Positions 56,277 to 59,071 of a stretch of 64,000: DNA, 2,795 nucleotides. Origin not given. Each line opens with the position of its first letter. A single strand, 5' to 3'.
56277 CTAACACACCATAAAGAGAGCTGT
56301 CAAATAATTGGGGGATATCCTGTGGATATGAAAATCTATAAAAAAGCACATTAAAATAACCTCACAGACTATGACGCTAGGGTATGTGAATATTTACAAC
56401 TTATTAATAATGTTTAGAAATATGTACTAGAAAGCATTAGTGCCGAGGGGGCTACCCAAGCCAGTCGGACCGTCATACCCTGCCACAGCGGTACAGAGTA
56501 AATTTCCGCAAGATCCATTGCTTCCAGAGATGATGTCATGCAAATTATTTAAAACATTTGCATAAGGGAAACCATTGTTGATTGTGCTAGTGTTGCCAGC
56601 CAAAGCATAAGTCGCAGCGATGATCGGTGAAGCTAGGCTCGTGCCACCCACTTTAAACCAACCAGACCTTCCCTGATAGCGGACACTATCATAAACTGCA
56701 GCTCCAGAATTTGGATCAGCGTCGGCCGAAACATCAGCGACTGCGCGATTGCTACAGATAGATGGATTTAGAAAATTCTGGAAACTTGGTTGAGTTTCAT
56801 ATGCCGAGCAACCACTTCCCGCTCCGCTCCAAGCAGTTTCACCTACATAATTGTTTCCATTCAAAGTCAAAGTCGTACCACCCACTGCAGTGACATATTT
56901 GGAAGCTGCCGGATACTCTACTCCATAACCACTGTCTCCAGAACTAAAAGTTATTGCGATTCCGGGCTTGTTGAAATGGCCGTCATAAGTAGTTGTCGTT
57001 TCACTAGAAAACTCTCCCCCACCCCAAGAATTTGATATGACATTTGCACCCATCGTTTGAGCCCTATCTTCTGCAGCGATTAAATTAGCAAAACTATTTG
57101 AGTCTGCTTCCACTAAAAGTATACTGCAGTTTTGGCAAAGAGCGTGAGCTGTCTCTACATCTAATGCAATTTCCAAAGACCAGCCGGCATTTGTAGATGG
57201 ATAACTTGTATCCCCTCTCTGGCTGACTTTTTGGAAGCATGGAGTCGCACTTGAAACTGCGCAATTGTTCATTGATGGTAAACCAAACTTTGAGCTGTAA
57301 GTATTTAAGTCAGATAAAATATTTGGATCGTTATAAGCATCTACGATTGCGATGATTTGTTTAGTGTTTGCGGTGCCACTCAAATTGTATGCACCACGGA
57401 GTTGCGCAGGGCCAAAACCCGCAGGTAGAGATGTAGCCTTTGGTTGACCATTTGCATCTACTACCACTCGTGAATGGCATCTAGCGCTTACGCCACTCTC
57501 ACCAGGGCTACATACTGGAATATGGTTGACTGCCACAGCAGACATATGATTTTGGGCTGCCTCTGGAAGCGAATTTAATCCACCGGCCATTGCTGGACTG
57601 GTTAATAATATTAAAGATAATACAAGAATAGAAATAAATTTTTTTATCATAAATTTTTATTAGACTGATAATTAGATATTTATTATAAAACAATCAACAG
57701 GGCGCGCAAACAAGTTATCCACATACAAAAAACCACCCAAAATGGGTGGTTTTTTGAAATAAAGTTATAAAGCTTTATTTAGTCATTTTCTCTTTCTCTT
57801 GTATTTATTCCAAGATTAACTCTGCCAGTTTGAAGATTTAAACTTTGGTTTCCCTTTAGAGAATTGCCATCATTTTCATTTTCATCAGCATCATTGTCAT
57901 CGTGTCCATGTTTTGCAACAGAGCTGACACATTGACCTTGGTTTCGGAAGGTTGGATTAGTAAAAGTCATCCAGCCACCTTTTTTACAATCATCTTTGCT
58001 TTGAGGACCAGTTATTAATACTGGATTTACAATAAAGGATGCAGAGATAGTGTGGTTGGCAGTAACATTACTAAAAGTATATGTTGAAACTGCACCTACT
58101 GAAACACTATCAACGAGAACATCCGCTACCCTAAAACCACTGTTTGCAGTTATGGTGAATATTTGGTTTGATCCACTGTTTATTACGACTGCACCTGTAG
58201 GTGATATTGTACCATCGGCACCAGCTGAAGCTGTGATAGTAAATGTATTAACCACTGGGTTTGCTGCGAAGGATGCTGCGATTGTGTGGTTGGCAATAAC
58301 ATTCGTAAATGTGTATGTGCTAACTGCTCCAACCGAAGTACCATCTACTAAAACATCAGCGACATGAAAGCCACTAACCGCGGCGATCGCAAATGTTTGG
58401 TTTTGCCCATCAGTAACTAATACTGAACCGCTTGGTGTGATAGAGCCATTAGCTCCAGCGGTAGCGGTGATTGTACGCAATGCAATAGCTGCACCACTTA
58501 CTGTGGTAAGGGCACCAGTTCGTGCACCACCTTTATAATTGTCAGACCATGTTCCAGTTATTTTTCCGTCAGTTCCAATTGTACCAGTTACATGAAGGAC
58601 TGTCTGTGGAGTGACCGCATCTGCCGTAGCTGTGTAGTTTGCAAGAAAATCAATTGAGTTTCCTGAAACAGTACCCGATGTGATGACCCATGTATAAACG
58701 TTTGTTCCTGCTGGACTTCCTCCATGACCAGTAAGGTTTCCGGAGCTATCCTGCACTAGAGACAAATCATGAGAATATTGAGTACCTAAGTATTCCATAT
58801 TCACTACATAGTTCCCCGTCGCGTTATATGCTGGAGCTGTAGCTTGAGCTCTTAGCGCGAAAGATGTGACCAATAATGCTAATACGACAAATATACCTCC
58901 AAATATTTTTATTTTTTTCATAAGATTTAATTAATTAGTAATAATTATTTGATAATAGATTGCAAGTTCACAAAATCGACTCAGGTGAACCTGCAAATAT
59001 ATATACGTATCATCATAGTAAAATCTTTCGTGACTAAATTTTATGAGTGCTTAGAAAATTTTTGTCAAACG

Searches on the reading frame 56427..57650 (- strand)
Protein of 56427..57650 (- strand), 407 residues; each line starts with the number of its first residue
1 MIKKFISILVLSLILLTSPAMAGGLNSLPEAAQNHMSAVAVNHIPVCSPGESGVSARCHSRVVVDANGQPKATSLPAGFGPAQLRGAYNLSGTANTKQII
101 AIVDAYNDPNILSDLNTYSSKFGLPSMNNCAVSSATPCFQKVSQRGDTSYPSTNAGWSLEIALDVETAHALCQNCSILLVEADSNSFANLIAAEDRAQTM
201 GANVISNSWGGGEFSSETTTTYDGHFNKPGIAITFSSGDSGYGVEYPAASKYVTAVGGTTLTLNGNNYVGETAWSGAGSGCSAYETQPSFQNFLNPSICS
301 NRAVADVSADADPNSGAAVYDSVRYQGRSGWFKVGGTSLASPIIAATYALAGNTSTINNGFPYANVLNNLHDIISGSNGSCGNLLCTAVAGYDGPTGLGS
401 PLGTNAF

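Call 12: search_protein_families(library=pfam, proteins=[window:56427-57650:-], max_evalue=0.01)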
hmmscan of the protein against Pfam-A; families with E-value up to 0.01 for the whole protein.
window:56427-57650:- (407 aa): 1 family
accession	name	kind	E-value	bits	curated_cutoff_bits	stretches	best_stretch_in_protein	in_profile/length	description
PF00082.27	Peptidase_S8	-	4.3e-10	39.8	21.8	1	170-351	76-253/288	Subtilase family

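Call 58: search_protein_families(library=ncbifam, proteins=[window:56427-57650:-], max_evalue=0.01)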
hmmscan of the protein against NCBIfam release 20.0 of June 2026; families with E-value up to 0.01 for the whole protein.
window:56427-57650:- (407 aa): 0 families

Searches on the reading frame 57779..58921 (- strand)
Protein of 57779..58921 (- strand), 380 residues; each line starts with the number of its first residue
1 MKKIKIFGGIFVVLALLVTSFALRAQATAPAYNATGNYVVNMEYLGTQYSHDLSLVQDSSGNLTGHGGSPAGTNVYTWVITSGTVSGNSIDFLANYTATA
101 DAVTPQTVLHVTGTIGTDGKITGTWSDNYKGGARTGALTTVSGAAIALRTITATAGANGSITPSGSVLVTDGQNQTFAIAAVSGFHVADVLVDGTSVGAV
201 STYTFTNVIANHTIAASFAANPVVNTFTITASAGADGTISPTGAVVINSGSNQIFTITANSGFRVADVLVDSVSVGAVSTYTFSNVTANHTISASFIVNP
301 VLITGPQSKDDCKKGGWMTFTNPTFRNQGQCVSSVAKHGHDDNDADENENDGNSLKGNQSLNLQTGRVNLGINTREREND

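Call 12: search_protein_families(library=pfam, proteins=[window:57779-58921:-], max_evalue=0.01)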
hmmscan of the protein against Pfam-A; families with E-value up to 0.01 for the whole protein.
window:57779-58921:- (380 aa): 1 family
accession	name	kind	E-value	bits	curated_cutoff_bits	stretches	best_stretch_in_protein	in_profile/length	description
PF09579.15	Spore_YtfJ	-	0.0051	17.5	25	0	227-273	33-76/81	Sporulation protein YtfJ (Spore_YtfJ)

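Call 37: find_homologous_proteins(query=window:57779-58921:-)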
Query window:57779-58921:- (380 aa): 3098 proteins with E <= 0.001 among 8000 candidates; the best 120 are listed.
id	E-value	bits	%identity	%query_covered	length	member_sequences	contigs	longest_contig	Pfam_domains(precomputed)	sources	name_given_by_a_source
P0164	5.3e-290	978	68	42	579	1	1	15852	PF08669.18,PF02568.21,PF05494.19,PF25513.2,PF26254.1,PF02470.26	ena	-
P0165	4.6e-280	945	54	45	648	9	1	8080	PF05494.19,PF18998.7,PF25513.2,PF02470.26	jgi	jgi:hypothetical protein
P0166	6.6e-239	810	100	100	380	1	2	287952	-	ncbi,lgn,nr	ncbi:MAG: hypothetical protein KGL67_02110 [Patescibacteria group bacterium]|nr:hypothetical protein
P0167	4.0e-214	728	61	43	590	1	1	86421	PF05494.19,PF18962.8,PF23673.2,PF18998.7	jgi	jgi:hypothetical protein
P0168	1.6e-212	723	62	42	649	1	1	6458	PF02568.21,PF05494.19,PF18998.7,PF02470.26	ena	-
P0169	2.2e-193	660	58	47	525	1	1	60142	PF08669.18,PF02568.21,PF05494.19,PF18998.7,PF25513.2,PF02470.26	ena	-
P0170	4.7e-192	656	57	47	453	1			PF02568.21,PF05494.19,PF18998.7,PF02470.26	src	-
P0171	4.5e-190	649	69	42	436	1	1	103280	PF02568.21,PF18998.7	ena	-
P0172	7.7e-179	612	62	42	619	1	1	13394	PF18998.7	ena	-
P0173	5.0e-177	606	51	45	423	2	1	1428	PF05494.19,PF18998.7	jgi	jgi:hypothetical protein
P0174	7.1e-172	589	55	49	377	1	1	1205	PF25077.2,PF18998.7,PF02470.26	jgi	jgi:hypothetical protein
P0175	1.3e-170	585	54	39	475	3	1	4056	PF02568.21,PF18998.7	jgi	jgi:hypothetical protein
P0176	3.6e-168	577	52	39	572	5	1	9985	-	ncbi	-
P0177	1.6e-167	575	59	41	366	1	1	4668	PF08669.18,PF25077.2,PF18998.7,PF02470.26,PF13652.12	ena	-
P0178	2.6e-167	574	64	42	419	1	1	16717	PF00404.25,PF05494.19,PF18998.7,PF02470.26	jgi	jgi:hypothetical protein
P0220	2.1e-128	446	69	59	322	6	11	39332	-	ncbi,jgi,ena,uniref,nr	ncbi:MAG: hypothetical protein UV76_C0008G0021 [Candidatus Nomurabacteria bacterium GW2011_GWA2_43_1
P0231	9.1e-123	428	58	99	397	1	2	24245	PF18998.7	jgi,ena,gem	jgi:hypothetical protein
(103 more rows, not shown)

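Call 38: find_encoding_contigs(protein=P0231, flank=10000, max_places=3)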
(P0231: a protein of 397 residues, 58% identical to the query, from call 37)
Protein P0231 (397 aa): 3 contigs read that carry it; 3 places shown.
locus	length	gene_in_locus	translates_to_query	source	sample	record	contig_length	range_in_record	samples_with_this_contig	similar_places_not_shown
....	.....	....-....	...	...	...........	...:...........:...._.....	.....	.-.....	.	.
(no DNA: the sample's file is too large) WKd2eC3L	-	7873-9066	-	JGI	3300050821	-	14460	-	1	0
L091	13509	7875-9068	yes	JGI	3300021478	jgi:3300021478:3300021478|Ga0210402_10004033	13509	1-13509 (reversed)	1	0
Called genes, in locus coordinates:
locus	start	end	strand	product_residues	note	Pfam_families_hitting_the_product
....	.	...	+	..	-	?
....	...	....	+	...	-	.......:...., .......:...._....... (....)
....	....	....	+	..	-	-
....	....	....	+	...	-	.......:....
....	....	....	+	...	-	-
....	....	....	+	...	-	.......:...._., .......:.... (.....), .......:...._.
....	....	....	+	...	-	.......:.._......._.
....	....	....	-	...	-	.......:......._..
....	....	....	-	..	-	-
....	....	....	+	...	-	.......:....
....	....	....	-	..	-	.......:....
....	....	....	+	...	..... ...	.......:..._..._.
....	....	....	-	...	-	-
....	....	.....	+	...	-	-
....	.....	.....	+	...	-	-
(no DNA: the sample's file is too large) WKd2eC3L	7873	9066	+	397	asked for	PF18998:Flg_new_2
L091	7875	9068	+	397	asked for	PF18998:Flg_new_2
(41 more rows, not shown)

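Call 39: find_encoding_contigs(protein=P0220, flank=10000, max_places=3)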
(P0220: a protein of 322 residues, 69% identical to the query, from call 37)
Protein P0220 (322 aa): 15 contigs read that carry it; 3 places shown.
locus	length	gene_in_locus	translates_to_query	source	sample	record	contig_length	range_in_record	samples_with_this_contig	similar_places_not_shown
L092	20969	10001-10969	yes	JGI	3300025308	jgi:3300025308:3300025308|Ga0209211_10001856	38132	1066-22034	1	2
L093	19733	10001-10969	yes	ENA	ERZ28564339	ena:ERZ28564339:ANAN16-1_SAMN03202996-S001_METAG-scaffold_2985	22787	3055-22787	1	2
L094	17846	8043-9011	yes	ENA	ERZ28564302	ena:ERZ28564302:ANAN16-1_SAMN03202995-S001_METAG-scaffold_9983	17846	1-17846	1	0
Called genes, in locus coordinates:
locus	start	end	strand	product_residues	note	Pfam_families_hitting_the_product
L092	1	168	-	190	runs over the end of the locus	-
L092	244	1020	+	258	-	PF02618:YceG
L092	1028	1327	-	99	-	PF06210:DUF1003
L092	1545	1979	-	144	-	PF07963:N_methyl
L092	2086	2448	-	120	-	-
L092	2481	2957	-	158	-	PF07963:N_methyl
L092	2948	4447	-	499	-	PF08309:LVIVD (faint)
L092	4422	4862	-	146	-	PF07963:N_methyl (weak)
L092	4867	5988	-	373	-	PF00482:T2SSF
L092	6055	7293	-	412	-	PF00437:T2SSE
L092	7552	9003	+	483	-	PF13385:Laminin_G_3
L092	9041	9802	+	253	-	-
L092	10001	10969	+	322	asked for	-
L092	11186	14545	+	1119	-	PF17802:SpaA (faint), PF19403:SpaA_2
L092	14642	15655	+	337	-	PF00188:CAP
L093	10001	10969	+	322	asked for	-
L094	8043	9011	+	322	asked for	-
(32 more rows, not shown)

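Call 58: search_protein_families(library=ncbifam, proteins=[window:57779-58921:-], max_evalue=0.01)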
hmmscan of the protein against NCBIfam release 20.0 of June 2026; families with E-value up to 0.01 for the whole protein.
window:57779-58921:- (380 aa): 0 families
